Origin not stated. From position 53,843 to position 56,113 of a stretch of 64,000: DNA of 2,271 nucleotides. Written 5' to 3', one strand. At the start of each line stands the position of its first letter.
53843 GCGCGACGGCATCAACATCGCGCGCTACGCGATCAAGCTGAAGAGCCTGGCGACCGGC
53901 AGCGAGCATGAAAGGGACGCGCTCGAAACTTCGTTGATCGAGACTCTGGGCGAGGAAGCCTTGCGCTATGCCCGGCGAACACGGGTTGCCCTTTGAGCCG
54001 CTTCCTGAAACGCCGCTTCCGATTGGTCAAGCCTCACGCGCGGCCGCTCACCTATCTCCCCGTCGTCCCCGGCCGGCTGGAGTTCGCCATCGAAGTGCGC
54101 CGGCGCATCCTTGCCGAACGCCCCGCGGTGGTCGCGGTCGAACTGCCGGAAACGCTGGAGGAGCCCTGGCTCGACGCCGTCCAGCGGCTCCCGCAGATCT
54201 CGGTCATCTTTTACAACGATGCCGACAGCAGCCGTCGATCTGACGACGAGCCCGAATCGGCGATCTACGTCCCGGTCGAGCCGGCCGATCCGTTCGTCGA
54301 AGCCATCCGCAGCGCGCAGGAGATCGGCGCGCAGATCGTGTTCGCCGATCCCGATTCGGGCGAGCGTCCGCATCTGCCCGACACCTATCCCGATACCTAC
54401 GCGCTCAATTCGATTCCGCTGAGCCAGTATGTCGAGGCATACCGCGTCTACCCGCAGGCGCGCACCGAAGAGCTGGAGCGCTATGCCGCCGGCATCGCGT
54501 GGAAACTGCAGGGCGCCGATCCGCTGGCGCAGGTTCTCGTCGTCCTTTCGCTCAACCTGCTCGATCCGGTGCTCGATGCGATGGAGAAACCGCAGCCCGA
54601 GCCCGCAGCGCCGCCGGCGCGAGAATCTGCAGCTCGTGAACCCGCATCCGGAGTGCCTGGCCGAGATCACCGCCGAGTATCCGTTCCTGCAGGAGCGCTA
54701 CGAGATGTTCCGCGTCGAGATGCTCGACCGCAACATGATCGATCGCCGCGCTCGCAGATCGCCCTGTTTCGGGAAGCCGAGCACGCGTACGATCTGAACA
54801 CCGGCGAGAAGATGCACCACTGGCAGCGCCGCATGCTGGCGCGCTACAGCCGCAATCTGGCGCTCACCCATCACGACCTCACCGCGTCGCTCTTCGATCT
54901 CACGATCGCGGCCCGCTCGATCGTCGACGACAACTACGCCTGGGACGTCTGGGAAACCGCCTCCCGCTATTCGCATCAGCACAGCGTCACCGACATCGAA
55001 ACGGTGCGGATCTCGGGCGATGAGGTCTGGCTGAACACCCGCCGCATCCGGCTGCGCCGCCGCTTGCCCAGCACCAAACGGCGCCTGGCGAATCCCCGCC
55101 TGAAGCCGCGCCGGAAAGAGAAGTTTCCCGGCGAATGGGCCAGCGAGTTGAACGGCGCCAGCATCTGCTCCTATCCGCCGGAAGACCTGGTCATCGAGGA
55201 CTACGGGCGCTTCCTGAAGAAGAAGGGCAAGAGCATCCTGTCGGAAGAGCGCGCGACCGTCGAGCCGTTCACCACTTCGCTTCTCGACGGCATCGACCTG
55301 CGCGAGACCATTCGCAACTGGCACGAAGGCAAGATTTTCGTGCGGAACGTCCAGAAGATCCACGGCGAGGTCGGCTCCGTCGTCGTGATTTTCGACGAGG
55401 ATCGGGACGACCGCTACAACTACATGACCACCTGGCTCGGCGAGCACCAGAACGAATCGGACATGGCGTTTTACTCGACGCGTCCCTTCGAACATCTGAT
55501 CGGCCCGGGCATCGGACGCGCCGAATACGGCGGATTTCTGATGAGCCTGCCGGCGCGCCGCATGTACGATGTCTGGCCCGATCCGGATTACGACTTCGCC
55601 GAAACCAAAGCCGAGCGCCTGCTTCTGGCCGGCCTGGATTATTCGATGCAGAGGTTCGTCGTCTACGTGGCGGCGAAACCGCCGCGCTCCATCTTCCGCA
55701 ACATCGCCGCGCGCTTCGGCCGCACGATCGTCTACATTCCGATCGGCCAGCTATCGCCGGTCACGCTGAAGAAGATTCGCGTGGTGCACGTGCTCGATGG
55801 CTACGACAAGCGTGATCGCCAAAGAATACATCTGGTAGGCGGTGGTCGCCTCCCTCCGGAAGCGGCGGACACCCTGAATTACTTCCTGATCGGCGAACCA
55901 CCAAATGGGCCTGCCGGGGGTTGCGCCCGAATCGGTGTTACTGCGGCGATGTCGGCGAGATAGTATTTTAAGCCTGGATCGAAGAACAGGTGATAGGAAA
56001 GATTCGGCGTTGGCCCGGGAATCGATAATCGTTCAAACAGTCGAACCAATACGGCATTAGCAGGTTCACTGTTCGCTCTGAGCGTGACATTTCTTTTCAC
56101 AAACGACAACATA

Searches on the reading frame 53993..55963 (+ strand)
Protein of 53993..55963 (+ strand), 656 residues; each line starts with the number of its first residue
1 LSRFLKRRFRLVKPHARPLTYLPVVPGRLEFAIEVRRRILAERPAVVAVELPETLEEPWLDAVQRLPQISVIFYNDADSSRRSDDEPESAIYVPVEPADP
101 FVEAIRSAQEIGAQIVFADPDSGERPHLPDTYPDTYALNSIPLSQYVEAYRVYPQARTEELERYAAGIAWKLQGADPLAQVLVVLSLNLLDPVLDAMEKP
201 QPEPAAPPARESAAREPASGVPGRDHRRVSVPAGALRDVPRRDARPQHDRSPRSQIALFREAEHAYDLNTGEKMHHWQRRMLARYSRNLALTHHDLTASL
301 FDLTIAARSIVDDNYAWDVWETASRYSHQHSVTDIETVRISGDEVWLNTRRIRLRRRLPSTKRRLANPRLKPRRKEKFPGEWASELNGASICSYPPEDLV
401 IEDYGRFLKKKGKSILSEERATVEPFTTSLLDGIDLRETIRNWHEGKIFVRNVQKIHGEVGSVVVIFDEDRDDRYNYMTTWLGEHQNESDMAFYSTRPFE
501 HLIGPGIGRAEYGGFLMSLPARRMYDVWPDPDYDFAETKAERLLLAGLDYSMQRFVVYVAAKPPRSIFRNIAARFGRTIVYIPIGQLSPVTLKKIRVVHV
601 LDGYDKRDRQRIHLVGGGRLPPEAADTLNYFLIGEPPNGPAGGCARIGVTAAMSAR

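Call 20: find_encoding_contigs(protein=window:53993-55963:+, flank=10000, max_places=2)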
Protein window:53993-55963:+ (656 aa): no gene with exactly this product is on record in the collection.
